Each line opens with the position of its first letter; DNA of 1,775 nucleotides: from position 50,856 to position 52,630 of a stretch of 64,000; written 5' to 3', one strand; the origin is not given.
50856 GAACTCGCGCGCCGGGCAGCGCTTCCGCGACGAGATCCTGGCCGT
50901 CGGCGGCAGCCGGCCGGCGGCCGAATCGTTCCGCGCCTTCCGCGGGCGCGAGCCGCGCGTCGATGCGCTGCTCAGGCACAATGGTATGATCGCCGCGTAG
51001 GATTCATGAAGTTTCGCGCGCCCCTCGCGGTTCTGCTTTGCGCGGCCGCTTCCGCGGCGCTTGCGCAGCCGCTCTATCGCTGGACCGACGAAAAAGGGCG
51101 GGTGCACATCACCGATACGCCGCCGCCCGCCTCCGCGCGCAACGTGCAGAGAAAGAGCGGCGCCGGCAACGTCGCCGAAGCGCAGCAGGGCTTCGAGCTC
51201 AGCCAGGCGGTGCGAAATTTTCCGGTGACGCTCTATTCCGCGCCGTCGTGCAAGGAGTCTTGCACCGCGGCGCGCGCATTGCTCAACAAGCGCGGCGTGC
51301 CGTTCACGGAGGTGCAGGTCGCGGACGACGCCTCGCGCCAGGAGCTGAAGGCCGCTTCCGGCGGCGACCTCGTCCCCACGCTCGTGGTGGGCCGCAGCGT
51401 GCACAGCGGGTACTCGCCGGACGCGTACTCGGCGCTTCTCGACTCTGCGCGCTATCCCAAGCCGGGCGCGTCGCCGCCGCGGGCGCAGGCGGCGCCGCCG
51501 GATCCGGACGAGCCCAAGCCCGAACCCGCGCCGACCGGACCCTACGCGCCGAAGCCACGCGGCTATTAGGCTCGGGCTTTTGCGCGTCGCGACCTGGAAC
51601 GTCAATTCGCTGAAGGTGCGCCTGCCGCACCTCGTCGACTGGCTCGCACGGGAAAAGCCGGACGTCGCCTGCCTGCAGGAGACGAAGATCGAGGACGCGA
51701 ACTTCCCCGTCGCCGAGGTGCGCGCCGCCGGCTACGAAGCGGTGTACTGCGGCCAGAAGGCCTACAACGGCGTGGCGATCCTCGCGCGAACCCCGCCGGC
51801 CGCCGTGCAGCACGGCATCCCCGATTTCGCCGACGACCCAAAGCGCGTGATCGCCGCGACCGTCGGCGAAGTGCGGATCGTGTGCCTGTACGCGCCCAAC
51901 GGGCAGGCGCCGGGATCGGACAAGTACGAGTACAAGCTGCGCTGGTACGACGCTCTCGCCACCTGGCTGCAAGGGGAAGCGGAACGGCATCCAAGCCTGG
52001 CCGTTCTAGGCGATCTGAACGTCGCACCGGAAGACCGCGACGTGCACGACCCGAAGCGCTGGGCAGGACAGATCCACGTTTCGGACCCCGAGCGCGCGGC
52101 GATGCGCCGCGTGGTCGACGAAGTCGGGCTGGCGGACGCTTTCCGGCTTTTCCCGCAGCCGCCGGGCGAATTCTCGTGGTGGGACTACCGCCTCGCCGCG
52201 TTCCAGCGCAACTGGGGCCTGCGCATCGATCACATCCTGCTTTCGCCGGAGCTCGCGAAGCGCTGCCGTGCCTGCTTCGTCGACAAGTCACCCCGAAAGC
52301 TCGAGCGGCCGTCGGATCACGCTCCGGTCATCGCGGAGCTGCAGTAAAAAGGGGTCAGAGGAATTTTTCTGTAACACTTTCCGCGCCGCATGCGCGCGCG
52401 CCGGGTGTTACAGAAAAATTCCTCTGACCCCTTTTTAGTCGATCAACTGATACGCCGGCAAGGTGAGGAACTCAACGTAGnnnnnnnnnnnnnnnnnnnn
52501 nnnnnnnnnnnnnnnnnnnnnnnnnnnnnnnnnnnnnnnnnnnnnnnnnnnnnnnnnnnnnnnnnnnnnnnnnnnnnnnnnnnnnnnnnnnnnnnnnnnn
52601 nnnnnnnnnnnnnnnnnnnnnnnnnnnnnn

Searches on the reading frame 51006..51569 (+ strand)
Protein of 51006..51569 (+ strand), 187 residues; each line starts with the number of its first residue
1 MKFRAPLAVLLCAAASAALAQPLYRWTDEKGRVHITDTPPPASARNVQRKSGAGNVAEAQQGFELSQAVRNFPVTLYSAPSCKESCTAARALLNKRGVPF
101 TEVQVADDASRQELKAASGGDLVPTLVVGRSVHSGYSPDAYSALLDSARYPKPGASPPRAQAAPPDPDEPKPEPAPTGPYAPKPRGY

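Call 48: search_protein_families(library=pfam, proteins=[window:51006-51569:+], max_evalue=0.00001)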
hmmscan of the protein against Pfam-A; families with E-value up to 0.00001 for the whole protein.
window:51006-51569:+ (187 aa): 2 families
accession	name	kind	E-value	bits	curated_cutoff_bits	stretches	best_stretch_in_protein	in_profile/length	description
PF13511.11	DUF4124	-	1.3e-12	48.2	22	1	10-59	1-50/56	Domain of unknown function (DUF4124)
PF00462.30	Glutaredoxin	-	4.4e-11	43.3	22.9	1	74-130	1-57/60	Glutaredoxin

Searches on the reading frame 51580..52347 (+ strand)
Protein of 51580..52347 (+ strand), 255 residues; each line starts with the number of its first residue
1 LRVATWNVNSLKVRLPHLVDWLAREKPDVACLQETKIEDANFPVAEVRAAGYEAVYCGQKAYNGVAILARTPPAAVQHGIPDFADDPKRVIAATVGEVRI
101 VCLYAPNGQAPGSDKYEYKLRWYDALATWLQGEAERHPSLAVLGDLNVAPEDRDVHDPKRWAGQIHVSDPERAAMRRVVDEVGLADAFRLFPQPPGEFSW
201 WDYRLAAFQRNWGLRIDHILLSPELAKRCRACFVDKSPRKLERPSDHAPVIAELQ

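Call 17: find_encoding_contigs(protein=window:51580-52347:+, flank=10000, max_places=10)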
Protein window:51580-52347:+ (255 aa): 1 contig read that carries it; 1 place shown.
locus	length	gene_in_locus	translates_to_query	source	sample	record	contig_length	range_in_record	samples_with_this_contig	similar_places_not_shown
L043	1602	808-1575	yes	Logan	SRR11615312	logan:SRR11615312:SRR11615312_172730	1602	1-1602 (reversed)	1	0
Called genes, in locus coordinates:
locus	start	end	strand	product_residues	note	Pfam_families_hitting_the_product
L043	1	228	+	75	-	?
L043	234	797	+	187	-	PF13511:DUF4124, PF00462:Glutaredoxin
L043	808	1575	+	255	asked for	PF03372:Exo_endo_phos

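Call 29: find_homologous_proteins(query=window:51580-52347:+, max_evalue=1e-60)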
Query window:51580-52347:+ (255 aa): 7990 proteins with E <= 1e-60 among 8000 candidates; the best 120 are listed.
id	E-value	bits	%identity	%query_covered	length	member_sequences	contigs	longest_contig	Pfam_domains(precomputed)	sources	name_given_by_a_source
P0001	4.6e-155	533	90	100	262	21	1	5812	PF03372.30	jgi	-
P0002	7.4e-152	522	86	100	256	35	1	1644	PF03372.30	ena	-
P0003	8.9e-152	522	87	99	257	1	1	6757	PF03372.30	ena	-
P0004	7.6e-151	519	86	100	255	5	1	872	PF03372.30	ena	-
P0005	1.6e-150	518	85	100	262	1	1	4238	PF03372.30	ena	-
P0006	2.5e-150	517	86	100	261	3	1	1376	PF03372.30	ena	-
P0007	3.9e-150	517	86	100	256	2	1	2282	PF03372.30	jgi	-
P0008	5.4e-150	516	85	100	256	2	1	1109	PF03372.30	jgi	jgi:exodeoxyribonuclease III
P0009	1.4e-149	515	85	100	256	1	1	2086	PF03372.30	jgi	jgi:exodeoxyribonuclease III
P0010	4.0e-149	513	85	100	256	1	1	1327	PF03372.30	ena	-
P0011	6.1e-148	509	87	97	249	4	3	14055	PF03372.30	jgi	jgi:exodeoxyribonuclease-3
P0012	9.4e-148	509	85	100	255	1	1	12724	PF03372.30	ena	-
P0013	1.2e-147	509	85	100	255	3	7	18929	PF03372.30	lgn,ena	-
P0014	2.4e-147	508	84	100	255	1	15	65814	PF03372.30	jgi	jgi:exodeoxyribonuclease III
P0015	3.4e-147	507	85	100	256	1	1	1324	PF03372.30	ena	-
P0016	5.4e-147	506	86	100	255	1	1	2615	PF03372.30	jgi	jgi:exodeoxyribonuclease-3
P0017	7.2e-147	506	84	100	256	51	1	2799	PF03372.30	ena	-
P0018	7.4e-147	506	84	100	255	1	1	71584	PF03372.30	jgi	-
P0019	8.6e-147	506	84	100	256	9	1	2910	PF03372.30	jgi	jgi:exodeoxyribonuclease-3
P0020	3.5e-146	504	84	100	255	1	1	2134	PF03372.30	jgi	jgi:exodeoxyribonuclease-3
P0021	7.4e-146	503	83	100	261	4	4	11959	PF03372.30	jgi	-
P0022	3.4e-145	500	83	100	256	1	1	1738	PF03372.30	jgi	jgi:exodeoxyribonuclease III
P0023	5.8e-145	500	83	100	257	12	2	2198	PF03372.30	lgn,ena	-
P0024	7.3e-145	499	84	100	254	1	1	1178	PF03372.30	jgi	jgi:exodeoxyribonuclease-3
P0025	2.4e-144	498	82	100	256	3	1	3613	PF03372.30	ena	-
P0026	3.0e-144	497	83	100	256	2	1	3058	PF03372.30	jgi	jgi:exodeoxyribonuclease III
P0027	6.9e-144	496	83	100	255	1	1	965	PF03372.30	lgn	-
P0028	8.7e-144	496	83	100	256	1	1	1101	PF03372.30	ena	-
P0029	9.3e-144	496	83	100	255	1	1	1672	PF03372.30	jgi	jgi:exodeoxyribonuclease III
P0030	1.2e-143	495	82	100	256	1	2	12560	PF03372.30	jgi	jgi:exodeoxyribonuclease-3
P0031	1.9e-143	495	82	100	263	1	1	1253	PF03372.30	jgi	-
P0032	1.9e-143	495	83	100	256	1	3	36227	PF03372.30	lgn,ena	-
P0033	2.0e-143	495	83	100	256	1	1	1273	PF03372.30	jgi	-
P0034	2.1e-143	495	83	100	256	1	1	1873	PF03372.30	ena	-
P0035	4.3e-143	494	83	100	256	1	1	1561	PF03372.30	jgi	jgi:exodeoxyribonuclease III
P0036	4.4e-143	494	83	100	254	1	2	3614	PF03372.30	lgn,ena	-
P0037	5.9e-143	493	82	100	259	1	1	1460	PF03372.30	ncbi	-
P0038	5.9e-143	493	83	100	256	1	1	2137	PF03372.30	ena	-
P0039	6.1e-143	493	83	100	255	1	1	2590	PF03372.30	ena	-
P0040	8.9e-143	493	81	100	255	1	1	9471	PF03372.30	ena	-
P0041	1.1e-142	492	82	100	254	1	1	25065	PF03372.30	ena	-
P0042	1.2e-142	492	82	100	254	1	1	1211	PF03372.30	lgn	-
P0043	1.3e-142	492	82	100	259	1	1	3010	PF03372.30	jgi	-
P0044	1.5e-142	492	82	100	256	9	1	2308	PF03372.30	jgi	jgi:exodeoxyribonuclease III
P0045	2.0e-142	491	82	100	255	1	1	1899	PF03372.30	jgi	jgi:exodeoxyribonuclease-3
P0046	2.0e-142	491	82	100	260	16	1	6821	PF03372.30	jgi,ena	-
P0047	2.0e-142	491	82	100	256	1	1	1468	PF03372.30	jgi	-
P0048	2.0e-142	491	82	100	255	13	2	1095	PF03372.30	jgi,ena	jgi:exodeoxyribonuclease-3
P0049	3.0e-142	491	82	100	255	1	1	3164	PF03372.30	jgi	-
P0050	3.2e-142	491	83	100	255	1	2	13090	PF03372.30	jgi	jgi:exodeoxyribonuclease-3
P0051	3.3e-142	491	82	100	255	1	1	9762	PF03372.30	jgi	jgi:exodeoxyribonuclease-3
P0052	3.4e-142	491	82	100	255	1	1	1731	PF03372.30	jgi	jgi:exodeoxyribonuclease-3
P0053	3.9e-142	490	83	100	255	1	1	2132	PF03372.30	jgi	jgi:exodeoxyribonuclease-3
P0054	4.9e-142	490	82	100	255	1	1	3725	PF03372.30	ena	-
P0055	5.1e-142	490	82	100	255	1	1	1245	PF03372.30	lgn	-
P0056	5.4e-142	490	84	100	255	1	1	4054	PF03372.30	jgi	jgi:exodeoxyribonuclease III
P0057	6.0e-142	490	83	100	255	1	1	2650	PF03372.30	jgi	jgi:exodeoxyribonuclease-3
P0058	6.4e-142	490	82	100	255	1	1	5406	PF03372.30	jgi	jgi:exodeoxyribonuclease-3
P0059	8.8e-142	489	85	95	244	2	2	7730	PF03372.30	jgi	jgi:exodeoxyribonuclease-3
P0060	9.0e-142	489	82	100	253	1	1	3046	PF03372.30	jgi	jgi:exodeoxyribonuclease III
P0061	1.3e-141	489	80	100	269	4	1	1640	PF03372.30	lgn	-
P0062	1.3e-141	489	82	100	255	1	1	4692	PF03372.30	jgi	jgi:exodeoxyribonuclease-3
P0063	2.4e-141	488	81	100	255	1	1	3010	PF03372.30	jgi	jgi:exodeoxyribonuclease III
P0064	2.5e-141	488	80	100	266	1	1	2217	PF03372.30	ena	-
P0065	3.3e-141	487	81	100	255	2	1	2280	PF03372.30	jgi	jgi:exodeoxyribonuclease-3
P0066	4.7e-141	487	80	100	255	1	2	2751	PF03372.30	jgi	jgi:exodeoxyribonuclease-3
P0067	4.8e-141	487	81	100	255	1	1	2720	PF03372.30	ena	-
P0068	5.6e-141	487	80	100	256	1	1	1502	PF03372.30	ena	-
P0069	6.2e-141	486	83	99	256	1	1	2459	PF03372.30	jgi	jgi:exodeoxyribonuclease III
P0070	8.2e-141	486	80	100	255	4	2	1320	PF03372.30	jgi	jgi:exodeoxyribonuclease III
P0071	8.4e-141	486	81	100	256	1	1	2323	PF03372.30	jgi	-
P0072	8.9e-141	486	81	100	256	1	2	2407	PF03372.30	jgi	jgi:exodeoxyribonuclease-3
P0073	1.1e-140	486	81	100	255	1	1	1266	PF03372.30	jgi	jgi:exodeoxyribonuclease-3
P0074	1.3e-140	485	82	100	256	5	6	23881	PF03372.30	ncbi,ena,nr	ncbi:MAG: exodeoxyribonuclease III [Betaproteobacteria bacterium RIFCSPLOWO2_12_FULL_66_14]|nr:MAG: 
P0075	1.6e-140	485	81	100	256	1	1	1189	PF03372.30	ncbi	-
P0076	1.9e-140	485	81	100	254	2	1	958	PF03372.30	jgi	-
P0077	3.0e-140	484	82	100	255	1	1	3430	PF03372.30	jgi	jgi:exodeoxyribonuclease-3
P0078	4.7e-140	484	80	100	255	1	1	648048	PF03372.30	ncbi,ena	-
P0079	5.1e-140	483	80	100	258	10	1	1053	PF03372.30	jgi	jgi:exodeoxyribonuclease-3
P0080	7.1e-140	483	79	100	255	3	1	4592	PF03372.30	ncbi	-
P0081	8.3e-140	483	81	100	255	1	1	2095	PF03372.30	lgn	-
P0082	8.7e-140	483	84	95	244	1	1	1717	PF03372.30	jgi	jgi:exodeoxyribonuclease-3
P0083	1.5e-139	482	84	95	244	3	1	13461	PF03372.30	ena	-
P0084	1.6e-139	482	79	100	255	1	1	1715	PF03372.30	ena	-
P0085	1.7e-139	482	80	100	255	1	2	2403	PF03372.30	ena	-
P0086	2.1e-139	481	81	100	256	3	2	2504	PF03372.30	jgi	-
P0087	2.2e-139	481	81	100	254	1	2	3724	PF03372.30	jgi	jgi:exodeoxyribonuclease III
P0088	2.9e-139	481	78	100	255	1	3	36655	PF03372.30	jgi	jgi:exodeoxyribonuclease-3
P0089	2.9e-139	481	80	100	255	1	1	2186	PF03372.30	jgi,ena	jgi:exodeoxyribonuclease-3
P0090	3.1e-139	481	80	100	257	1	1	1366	PF03372.30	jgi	jgi:exodeoxyribonuclease-3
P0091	3.2e-139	481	80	100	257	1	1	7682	PF03372.30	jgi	jgi:exodeoxyribonuclease-3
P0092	4.6e-139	480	81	100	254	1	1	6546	PF03372.30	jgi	jgi:exodeoxyribonuclease-3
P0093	4.6e-139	480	79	100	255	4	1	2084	PF03372.30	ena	-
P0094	6.9e-139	480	80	100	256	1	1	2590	PF03372.30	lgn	-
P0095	7.1e-139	480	80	100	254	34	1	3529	PF03372.30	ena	-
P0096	8.4e-139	479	80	100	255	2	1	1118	PF03372.30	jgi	-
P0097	9.4e-139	479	80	100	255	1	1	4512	PF03372.30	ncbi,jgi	jgi:exodeoxyribonuclease-3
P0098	1.3e-138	479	78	100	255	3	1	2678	PF03372.30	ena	-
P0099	2.0e-138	478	79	100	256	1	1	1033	PF03372.30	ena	-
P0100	2.1e-138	478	80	100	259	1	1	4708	PF03372.30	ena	-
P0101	2.3e-138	478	78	100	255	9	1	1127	PF03372.30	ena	-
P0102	2.9e-138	478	79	100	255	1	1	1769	PF03372.30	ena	-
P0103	3.2e-138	478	83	97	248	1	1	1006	PF03372.30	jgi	jgi:exodeoxyribonuclease-3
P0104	3.6e-138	477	78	100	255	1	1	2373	PF03372.30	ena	-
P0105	5.7e-138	477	79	100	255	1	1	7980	PF03372.30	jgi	jgi:exodeoxyribonuclease III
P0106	5.8e-138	477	79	100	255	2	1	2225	PF03372.30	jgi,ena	-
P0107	7.5e-138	476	82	100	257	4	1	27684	PF03372.30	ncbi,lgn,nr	ncbi:MAG: exodeoxyribonuclease III [Betaproteobacteria bacterium]|nr:MAG: exodeoxyribonuclease III [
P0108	1.2e-137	476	78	100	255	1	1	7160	PF03372.30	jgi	jgi:exodeoxyribonuclease-3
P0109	1.5e-137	475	80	100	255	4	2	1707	PF03372.30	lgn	-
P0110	1.7e-137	475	80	100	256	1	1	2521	PF03372.30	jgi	jgi:exodeoxyribonuclease III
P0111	1.8e-137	475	79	100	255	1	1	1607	PF03372.30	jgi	jgi:exodeoxyribonuclease III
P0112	2.0e-137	475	80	100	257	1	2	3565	PF03372.30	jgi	jgi:exodeoxyribonuclease III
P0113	2.2e-137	475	84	95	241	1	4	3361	PF03372.30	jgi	jgi:exodeoxyribonuclease III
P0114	2.5e-137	475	79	100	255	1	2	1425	PF03372.30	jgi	jgi:exodeoxyribonuclease III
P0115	3.5e-137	474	83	97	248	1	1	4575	PF03372.30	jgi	jgi:exodeoxyribonuclease III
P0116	3.6e-137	474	79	100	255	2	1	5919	PF03372.30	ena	-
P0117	3.7e-137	474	80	100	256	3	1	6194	PF03372.30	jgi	jgi:exodeoxyribonuclease-3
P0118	4.1e-137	474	79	100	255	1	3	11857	PF03372.30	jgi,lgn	jgi:exodeoxyribonuclease-3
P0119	6.1e-137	473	79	99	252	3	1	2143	PF03372.30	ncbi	ncbi:MAG: exodeoxyribonuclease III, partial [Burkholderiales bacterium]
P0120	7.8e-137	473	79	100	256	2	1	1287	PF03372.30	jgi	jgi:exodeoxyribonuclease-3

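Call 30: find_encoding_contigs(protein=P0001, flank=3000, max_places=2)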
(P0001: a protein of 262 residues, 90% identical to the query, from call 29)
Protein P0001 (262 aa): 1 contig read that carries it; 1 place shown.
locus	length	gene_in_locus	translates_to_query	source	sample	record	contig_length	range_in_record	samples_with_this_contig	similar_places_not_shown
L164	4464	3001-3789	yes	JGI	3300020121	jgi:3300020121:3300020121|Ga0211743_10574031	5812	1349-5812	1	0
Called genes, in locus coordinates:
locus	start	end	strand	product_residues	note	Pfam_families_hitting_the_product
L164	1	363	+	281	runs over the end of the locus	PF00763:THF_DHG_CYH, PF02882:THF_DHG_CYH_C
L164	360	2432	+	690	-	PF19310:TOP_N, PF01432:Peptidase_M3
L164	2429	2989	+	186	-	PF13511:DUF4124, PF00462:Glutaredoxin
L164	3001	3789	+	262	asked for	PF03372:Exo_endo_phos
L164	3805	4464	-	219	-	?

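Call 31: find_encoding_contigs(protein=P0003, flank=3000, max_places=2)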
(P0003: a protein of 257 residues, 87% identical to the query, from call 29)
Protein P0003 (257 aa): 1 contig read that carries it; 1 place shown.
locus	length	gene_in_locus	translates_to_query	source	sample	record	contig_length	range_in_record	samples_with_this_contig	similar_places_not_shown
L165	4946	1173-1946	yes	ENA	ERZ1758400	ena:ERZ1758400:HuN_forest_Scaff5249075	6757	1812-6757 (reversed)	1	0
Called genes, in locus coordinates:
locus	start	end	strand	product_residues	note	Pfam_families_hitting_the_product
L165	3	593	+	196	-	?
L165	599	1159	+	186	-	PF13511:DUF4124, PF00462:Glutaredoxin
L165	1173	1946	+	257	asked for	PF03372:Exo_endo_phos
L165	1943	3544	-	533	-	PF20656:MS_N, PF01274:MS_TIM-barrel, PF20659:MS_C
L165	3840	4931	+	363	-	-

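Call 32: find_encoding_contigs(protein=P0014, flank=3000, max_places=2)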
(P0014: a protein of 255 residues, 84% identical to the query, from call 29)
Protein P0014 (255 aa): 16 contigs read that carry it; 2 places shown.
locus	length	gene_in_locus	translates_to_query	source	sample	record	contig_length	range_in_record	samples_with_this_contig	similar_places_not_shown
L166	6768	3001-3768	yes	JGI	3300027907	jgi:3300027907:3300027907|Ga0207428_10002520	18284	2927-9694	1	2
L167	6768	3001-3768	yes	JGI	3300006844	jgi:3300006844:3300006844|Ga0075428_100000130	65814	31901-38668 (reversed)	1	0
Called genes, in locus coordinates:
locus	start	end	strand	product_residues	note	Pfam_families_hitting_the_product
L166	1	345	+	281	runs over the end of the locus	PF00763:THF_DHG_CYH, PF02882:THF_DHG_CYH_C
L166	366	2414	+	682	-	PF19310:TOP_N, PF01432:Peptidase_M3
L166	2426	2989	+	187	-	PF13511:DUF4124, PF00462:Glutaredoxin, PF13417:GST_N_3 (weak)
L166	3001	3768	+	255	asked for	PF03372:Exo_endo_phos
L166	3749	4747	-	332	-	PF00296:Bac_luciferase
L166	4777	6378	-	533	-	PF20656:MS_N, PF01274:MS_TIM-barrel, PF20659:MS_C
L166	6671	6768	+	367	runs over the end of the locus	-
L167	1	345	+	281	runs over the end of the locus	PF00763:THF_DHG_CYH, PF02882:THF_DHG_CYH_C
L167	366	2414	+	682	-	PF19310:TOP_N, PF01432:Peptidase_M3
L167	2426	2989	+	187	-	PF13511:DUF4124, PF00462:Glutaredoxin, PF13417:GST_N_3 (weak)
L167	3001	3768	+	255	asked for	PF03372:Exo_endo_phos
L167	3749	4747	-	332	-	PF00296:Bac_luciferase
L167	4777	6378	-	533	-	PF20656:MS_N, PF01274:MS_TIM-barrel, PF20659:MS_C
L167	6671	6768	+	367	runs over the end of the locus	-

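Call 33: find_encoding_contigs(protein=P0018, flank=3000, max_places=2)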
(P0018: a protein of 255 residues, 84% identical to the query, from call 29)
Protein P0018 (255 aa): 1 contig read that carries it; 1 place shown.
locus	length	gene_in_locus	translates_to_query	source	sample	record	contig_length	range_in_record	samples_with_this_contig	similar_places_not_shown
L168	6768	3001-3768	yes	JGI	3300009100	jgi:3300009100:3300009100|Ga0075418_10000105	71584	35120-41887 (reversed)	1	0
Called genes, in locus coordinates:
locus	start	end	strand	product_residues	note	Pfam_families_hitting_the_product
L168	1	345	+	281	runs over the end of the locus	PF00763:THF_DHG_CYH, PF02882:THF_DHG_CYH_C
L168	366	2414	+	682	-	PF19310:TOP_N, PF01432:Peptidase_M3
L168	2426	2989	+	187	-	PF13511:DUF4124, PF00462:Glutaredoxin, PF13417:GST_N_3 (weak)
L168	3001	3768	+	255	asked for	PF03372:Exo_endo_phos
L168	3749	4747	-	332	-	PF00296:Bac_luciferase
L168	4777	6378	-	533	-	PF20656:MS_N, PF01274:MS_TIM-barrel, PF20659:MS_C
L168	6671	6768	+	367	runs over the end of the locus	-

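Call 38: find_encoding_contigs(protein=P0011, flank=2500, max_places=3)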
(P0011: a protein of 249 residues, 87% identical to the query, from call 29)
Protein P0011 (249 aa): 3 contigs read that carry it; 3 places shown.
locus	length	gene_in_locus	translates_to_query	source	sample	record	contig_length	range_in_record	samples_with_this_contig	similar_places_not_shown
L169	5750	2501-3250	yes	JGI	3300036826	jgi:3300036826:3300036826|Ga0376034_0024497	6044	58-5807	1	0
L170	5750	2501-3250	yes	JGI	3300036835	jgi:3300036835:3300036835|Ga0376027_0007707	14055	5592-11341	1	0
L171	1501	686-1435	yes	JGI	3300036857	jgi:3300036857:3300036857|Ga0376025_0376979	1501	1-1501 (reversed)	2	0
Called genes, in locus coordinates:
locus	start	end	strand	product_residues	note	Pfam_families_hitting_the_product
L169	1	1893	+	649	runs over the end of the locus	?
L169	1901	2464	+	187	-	PF13511:DUF4124, PF00462:Glutaredoxin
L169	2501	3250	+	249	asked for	PF03372:Exo_endo_phos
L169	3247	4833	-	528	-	PF20656:MS_N, PF01274:MS_TIM-barrel, PF20659:MS_C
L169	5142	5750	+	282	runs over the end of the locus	?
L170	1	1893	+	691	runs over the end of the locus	PF19310:TOP_N, PF01432:Peptidase_M3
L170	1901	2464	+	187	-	PF13511:DUF4124, PF00462:Glutaredoxin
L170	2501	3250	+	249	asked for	PF03372:Exo_endo_phos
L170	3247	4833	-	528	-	PF20656:MS_N, PF01274:MS_TIM-barrel, PF20659:MS_C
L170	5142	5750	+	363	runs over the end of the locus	-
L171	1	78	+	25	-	?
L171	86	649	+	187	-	PF13511:DUF4124, PF00462:Glutaredoxin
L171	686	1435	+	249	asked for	PF03372:Exo_endo_phos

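Call 39: find_encoding_contigs(protein=P0012, flank=2500, max_places=2)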
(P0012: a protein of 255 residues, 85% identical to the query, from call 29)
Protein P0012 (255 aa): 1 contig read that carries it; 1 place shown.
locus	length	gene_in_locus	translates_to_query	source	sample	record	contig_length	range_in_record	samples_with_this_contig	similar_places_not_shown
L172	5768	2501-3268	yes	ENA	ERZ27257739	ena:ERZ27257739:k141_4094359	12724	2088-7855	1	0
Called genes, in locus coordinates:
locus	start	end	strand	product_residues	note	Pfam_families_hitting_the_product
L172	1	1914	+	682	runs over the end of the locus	PF19310:TOP_N, PF01432:Peptidase_M3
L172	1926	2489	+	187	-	PF13511:DUF4124, PF00462:Glutaredoxin, PF13417:GST_N_3 (weak)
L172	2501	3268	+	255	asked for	PF03372:Exo_endo_phos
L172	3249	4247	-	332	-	PF00296:Bac_luciferase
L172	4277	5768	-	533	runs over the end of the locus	PF20656:MS_N, PF01274:MS_TIM-barrel, PF20659:MS_C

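Call 40: find_encoding_contigs(protein=P0013, flank=2500, max_places=4)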
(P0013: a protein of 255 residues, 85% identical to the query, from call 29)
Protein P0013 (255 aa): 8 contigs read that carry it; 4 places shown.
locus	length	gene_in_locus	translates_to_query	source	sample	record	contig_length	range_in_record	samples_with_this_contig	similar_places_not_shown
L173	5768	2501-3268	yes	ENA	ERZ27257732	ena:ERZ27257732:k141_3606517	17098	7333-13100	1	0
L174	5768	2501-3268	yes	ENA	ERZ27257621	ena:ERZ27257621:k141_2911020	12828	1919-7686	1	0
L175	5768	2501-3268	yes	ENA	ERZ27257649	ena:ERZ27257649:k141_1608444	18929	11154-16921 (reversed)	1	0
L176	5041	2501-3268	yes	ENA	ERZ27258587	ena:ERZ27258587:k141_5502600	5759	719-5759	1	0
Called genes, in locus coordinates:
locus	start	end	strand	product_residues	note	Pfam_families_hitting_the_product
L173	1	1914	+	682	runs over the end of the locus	PF19310:TOP_N, PF01432:Peptidase_M3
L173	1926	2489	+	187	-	PF13511:DUF4124, PF00462:Glutaredoxin, PF13417:GST_N_3 (weak)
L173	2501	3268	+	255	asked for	PF03372:Exo_endo_phos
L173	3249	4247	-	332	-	PF00296:Bac_luciferase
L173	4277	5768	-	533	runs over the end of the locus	PF20656:MS_N, PF01274:MS_TIM-barrel, PF20659:MS_C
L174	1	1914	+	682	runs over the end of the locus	PF19310:TOP_N, PF01432:Peptidase_M3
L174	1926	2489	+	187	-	PF13511:DUF4124, PF00462:Glutaredoxin, PF13417:GST_N_3 (weak)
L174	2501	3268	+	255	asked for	PF03372:Exo_endo_phos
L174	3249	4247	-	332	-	PF00296:Bac_luciferase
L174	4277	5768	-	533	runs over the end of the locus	PF20656:MS_N, PF01274:MS_TIM-barrel, PF20659:MS_C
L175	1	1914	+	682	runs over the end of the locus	PF19310:TOP_N, PF01432:Peptidase_M3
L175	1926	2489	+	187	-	PF13511:DUF4124, PF00462:Glutaredoxin, PF13417:GST_N_3 (weak)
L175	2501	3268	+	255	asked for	PF03372:Exo_endo_phos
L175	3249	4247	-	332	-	PF00296:Bac_luciferase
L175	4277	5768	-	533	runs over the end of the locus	PF20656:MS_N, PF01274:MS_TIM-barrel, PF20659:MS_C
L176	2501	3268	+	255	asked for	PF03372:Exo_endo_phos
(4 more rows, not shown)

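Call 48: search_protein_families(library=pfam, proteins=[window:51580-52347:+], max_evalue=0.00001)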
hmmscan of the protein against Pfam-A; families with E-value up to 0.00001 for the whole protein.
window:51580-52347:+ (255 aa): 1 family
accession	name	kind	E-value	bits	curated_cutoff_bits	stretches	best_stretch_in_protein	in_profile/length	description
PF03372.29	Exo_endo_phos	-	1.2e-33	117.1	24.5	1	4-247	1-225/225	Endonuclease/Exonuclease/phosphatase family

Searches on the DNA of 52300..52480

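Call 42: search_rna_families(source=window, start=52300, end=52480, threshold=evalue, max_evalue=10)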
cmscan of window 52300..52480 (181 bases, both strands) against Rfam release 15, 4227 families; matches with E-value up to 10: 10.
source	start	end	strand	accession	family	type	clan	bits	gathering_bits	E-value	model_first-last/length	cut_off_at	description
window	52352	52430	+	RF03760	mir-2041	Gene; miRNA;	-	47.7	70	8e-09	1-68/68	no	mir-2041 microRNA precursor family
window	52352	52430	-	RF03760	mir-2041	Gene; miRNA;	-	46.5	70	1.7e-08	1-68/68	no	mir-2041 microRNA precursor family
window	52344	52438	-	RF03208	mir-1781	Gene; miRNA;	-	35.2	68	1.2e-05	1-86/86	no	mir-1781 microRNA precursor family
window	52346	52436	+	RF03461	MIR842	Gene; miRNA;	-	34.7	85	1.3e-05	1-127/127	no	MIR842 microRNA precursor family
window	52347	52437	+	RF03976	MIR898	Gene; miRNA;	-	30.9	75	5.5e-05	3-154/154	no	MIR898 microRNA precursor family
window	52343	52439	+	RF03991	mir-9209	Gene; miRNA;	-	24.2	90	0.0036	1-72/72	no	mir-9209 microRNA precursor family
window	52339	52455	+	RF03678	mir-3956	Gene; miRNA;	-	17.4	100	0.81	1-98/98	no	mir-3956 microRNA precursor family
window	52345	52437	+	RF00446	mir-133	Gene; miRNA;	-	14.9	55.5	0.66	14-61/74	no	mir-133 microRNA precursor family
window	52345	52437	-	RF00446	mir-133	Gene; miRNA;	-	14.9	55.5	0.66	14-61/74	no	mir-133 microRNA precursor family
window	52348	52434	-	RF03991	mir-9209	Gene; miRNA;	-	14.3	90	2.2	1-72/72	no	mir-9209 microRNA precursor family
